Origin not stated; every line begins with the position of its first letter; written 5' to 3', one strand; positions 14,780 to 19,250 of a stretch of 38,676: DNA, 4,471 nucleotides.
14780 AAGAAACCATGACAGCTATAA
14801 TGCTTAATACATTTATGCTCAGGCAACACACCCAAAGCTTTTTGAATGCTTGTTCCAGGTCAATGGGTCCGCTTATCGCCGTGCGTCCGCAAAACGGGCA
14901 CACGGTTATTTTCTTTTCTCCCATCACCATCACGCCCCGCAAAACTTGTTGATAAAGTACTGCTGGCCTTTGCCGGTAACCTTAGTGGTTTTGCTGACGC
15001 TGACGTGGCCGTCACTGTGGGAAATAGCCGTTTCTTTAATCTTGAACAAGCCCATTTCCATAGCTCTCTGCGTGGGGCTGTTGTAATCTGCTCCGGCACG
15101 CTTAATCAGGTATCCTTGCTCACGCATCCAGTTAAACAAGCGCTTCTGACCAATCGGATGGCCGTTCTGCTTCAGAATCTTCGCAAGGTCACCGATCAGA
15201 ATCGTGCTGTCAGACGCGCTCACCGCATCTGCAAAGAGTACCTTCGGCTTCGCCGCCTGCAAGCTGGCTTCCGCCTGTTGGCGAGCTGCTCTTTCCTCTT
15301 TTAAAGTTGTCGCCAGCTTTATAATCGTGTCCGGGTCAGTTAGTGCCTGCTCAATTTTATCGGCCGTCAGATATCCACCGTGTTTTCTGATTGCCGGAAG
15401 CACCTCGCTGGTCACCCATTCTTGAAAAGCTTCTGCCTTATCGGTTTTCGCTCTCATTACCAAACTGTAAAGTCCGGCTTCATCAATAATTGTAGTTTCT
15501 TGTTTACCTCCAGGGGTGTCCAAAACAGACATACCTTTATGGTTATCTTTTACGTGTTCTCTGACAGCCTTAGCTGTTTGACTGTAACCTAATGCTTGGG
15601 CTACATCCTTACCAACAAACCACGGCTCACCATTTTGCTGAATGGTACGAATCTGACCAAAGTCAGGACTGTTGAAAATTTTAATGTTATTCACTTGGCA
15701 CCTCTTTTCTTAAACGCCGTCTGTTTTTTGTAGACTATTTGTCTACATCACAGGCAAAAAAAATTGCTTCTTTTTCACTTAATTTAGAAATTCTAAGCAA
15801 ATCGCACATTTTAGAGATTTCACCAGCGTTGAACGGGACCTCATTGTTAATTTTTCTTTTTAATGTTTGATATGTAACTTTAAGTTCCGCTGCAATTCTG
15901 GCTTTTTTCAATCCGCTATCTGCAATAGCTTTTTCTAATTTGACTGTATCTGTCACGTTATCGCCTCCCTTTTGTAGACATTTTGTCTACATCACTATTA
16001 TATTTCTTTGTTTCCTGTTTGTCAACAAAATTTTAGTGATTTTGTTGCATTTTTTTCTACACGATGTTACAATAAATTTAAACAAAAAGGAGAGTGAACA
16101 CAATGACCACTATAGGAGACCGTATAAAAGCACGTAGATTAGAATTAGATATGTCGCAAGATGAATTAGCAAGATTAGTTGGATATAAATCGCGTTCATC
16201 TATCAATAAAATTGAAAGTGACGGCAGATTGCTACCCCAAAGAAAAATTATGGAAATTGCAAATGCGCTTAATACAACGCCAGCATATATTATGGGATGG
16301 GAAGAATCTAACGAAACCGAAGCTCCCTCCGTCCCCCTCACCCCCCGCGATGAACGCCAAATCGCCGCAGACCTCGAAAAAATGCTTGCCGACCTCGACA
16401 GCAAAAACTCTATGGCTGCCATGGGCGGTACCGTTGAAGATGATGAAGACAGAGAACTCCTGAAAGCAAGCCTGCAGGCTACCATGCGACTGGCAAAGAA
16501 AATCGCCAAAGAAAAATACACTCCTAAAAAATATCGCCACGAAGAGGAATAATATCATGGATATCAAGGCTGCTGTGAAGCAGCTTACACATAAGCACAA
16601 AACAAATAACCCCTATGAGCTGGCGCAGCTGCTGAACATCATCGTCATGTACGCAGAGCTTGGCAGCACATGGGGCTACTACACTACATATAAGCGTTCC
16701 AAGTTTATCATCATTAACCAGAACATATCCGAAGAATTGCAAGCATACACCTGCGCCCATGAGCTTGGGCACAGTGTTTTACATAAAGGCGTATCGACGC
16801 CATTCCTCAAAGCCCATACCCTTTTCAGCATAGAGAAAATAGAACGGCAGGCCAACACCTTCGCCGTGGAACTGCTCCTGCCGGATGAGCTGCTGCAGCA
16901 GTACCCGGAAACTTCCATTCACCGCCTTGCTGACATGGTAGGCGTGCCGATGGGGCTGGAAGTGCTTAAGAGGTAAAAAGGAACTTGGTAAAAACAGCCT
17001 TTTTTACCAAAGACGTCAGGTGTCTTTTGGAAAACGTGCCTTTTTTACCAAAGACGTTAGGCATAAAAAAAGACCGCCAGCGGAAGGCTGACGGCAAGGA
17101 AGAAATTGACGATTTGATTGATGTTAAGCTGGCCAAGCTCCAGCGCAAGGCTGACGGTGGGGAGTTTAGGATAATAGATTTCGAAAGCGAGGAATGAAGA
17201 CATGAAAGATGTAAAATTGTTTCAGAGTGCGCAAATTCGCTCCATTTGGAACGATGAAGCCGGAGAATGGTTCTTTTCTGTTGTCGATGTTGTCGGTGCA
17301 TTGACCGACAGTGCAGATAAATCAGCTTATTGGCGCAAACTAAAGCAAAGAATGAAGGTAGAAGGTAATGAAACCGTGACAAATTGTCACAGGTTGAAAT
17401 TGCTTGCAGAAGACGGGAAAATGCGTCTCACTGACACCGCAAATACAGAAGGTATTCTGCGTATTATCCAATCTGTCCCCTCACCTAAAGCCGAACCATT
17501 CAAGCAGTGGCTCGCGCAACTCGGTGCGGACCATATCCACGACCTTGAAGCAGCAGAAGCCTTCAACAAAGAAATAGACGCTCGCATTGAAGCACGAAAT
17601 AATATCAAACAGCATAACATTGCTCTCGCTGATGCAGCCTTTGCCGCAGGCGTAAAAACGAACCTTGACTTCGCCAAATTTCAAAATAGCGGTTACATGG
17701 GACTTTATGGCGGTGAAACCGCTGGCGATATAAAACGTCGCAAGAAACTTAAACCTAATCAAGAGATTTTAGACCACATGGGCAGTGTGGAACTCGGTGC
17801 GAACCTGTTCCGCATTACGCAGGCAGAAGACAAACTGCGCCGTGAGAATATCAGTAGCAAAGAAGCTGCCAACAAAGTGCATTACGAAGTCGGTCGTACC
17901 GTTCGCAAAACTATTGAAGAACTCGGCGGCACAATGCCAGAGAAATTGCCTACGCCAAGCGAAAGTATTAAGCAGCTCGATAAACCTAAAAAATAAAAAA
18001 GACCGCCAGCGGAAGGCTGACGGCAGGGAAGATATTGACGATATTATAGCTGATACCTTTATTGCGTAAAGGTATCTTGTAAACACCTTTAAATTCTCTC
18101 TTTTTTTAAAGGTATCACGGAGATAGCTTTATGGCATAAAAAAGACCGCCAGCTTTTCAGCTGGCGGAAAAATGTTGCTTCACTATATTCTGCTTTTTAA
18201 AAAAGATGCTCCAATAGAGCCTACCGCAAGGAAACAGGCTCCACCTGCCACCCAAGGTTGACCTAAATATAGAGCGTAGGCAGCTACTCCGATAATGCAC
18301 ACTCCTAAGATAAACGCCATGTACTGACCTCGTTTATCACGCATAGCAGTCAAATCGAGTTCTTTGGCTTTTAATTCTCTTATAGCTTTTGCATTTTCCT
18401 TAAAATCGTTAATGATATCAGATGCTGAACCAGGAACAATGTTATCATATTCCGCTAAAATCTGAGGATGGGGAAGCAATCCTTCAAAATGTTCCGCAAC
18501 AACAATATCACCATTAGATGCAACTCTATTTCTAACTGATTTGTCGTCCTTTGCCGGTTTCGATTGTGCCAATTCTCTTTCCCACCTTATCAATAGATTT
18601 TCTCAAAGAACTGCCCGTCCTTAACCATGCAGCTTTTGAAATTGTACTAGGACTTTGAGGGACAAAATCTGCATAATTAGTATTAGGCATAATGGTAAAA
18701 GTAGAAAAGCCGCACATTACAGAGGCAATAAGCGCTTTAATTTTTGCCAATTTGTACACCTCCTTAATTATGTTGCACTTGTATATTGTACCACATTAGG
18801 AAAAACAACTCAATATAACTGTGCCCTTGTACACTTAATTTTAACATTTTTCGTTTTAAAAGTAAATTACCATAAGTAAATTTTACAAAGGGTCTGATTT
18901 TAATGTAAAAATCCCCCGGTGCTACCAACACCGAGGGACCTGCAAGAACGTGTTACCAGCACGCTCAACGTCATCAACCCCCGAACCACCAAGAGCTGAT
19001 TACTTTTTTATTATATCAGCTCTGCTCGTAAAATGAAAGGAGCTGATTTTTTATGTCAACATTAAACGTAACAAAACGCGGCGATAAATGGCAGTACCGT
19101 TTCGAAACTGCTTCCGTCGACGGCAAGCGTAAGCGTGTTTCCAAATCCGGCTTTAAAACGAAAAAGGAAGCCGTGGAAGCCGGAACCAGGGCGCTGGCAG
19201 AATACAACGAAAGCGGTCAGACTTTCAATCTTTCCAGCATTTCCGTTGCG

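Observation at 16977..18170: DinD homologue moron bracketed by 48-bp direct repeats that each carry a minus-strand terminator hairpin (three copies)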

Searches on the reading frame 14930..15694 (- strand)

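Call 6: search_protein_families(library=pfam, proteins=[window:14930-15694:-], max_evalue=0.01)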
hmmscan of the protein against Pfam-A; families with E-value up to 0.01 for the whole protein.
window:14930-15694:- (254 aa): 2 families
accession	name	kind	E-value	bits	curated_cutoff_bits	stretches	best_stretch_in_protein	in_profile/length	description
PF03374.19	ANT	-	9e-38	129.4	25.3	1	142-251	1-105/108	Phage antirepressor protein KilAC domain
PF02498.22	Bro-N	-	7.6e-29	100.6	25.6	1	14-100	1-96/96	BRO family, N-terminal domain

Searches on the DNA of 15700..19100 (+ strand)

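Call 8: search_dna_similar(query=window:15700-19100:+, collection=phages, mode=near, max_rows=30)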
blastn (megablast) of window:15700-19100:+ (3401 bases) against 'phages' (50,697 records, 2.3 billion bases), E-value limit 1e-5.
No match.

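Call 26: search_rna_families(source=window, start=16500, end=19100, threshold=evalue, max_evalue=1)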
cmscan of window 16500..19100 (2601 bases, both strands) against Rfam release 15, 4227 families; matches with E-value up to 1: 3.
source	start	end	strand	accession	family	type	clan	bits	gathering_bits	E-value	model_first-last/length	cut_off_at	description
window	17993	18116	-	RF00515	PyrR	Cis-reg;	-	33.1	54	0.043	1-115/115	no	PyrR binding site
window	18139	18208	-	RF02630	Hrs12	Gene; sRNA;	-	23.5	70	0.86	1-87/87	no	Hfq-regulated sRNA 12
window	17134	17170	+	RF03537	Flavi_TBFV_SL6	Cis-reg;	-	18.5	38.3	0.34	1-45/45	no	Tick-borne Flavivirus short stem-loop SL6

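Call 27: search_rna_families(source=L013, start=3700, end=4700, threshold=evalue, max_evalue=1)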
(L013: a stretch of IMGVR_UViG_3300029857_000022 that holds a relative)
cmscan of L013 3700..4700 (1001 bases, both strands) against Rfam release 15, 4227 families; matches with E-value up to 1: 5.
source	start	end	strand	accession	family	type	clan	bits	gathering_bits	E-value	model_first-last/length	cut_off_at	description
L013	4600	4688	+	RF02236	asX2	Gene; sRNA;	-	20.4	70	0.24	1-87/87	no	Xanthomonas sRNA asX2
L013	4430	4465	-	RF04343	Plastid-psbA-2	Cis-reg;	CL00153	19.7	55.8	0.81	1-60/60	no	Plastid-psbA-2 3UTR RNA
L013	3795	3877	-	RF02631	Hrs13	Gene; sRNA;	-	19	52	0.061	1-82/82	no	Hfq-regulated sRNA 13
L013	4092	4142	-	RF02398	sau-6072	Gene; sRNA;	-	18.9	50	0.62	1-53/53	no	Staphylococcus sRNA sau-6072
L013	3967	4046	-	RF01169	SNORD112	Gene; snRNA; snoRNA; CD-box;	CL00069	18.9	58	0.99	1-77/77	no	Small nucleolar RNA SNORD112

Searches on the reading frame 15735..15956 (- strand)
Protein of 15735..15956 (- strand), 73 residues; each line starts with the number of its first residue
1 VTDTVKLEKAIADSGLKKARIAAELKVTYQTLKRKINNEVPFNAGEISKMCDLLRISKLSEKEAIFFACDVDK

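Call 6: search_protein_families(library=pfam, proteins=[window:15735-15956:-], max_evalue=0.01)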
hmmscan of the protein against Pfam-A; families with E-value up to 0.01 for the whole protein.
window:15735-15956:- (73 aa): 3 families
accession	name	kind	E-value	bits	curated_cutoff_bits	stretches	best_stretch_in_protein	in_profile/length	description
PF13443.12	HTH_26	-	2.8e-05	24.7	22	1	6-57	1-53/63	Cro/C1-type HTH DNA-binding domain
PF02954.25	HTH_8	-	0.00021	21.4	22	0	7-36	10-39/42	Bacterial regulatory protein, Fis family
PF05339.17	DUF739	-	0.0051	17.4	27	1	21-58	22-59/69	Protein of unknown function (DUF739)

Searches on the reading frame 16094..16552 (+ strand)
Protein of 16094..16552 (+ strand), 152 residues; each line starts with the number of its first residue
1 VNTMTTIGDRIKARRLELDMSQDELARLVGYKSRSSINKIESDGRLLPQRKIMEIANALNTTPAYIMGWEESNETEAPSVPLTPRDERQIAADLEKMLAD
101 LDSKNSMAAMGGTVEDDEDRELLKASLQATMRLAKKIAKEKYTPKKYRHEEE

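Call 6: search_protein_families(library=pfam, proteins=[window:16094-16552:+], max_evalue=0.01)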
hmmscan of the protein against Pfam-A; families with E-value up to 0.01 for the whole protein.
window:16094-16552:+ (152 aa): 5 families
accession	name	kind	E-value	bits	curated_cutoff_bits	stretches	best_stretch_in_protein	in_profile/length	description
PF01381.28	HTH_3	-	4.8e-13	49.4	23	1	11-66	1-55/55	Helix-turn-helix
PF13560.12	HTH_31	-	3.1e-07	31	27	1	7-64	2-59/64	Helix-turn-helix domain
PF12844.13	HTH_19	-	1.5e-05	25.2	30.2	1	8-67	1-59/64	Helix-turn-helix domain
PF13518.12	HTH_28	-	0.0028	18.1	25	0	49-76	12-39/52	Helix-turn-helix domain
PF13443.12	HTH_26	-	0.0039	17.9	22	1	15-70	6-61/63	Cro/C1-type HTH DNA-binding domain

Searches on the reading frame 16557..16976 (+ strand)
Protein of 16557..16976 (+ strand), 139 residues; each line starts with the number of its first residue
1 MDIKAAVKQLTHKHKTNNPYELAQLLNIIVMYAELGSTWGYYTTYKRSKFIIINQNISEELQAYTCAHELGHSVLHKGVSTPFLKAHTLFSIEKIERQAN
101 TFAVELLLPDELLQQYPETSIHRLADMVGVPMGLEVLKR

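Call 6: search_protein_families(library=pfam, proteins=[window:16557-16976:+], max_evalue=0.01)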
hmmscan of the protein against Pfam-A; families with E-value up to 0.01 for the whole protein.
window:16557-16976:+ (139 aa): 3 families
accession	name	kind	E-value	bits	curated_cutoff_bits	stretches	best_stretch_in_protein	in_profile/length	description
PF06114.19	Peptidase_M78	-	1.1e-20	74.1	22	1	26-131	4-114/123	IrrE N-terminal-like domain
PF13582.12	Reprolysin_3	-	0.0025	18.8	22.4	1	8-73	51-117/123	Metallo-peptidase family M12B Reprolysin-like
PF20573.4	DUF6782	-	0.0093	15.7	27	1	29-74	59-102/241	Putative metallopeptidase family (DUF6782)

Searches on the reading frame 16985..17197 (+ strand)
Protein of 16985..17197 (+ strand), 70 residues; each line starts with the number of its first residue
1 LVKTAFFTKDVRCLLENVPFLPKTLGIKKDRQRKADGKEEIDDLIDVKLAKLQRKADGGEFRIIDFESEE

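Call 6: search_protein_families(library=pfam, proteins=[window:16985-17197:+], max_evalue=0.01)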
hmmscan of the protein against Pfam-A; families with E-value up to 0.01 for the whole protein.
window:16985-17197:+ (70 aa): 0 families

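Call 7: search_protein_families(library=ncbifam, proteins=[window:16985-17197:+], max_evalue=0.01)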
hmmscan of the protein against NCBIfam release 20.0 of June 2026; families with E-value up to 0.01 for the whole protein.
window:16985-17197:+ (70 aa): 0 families
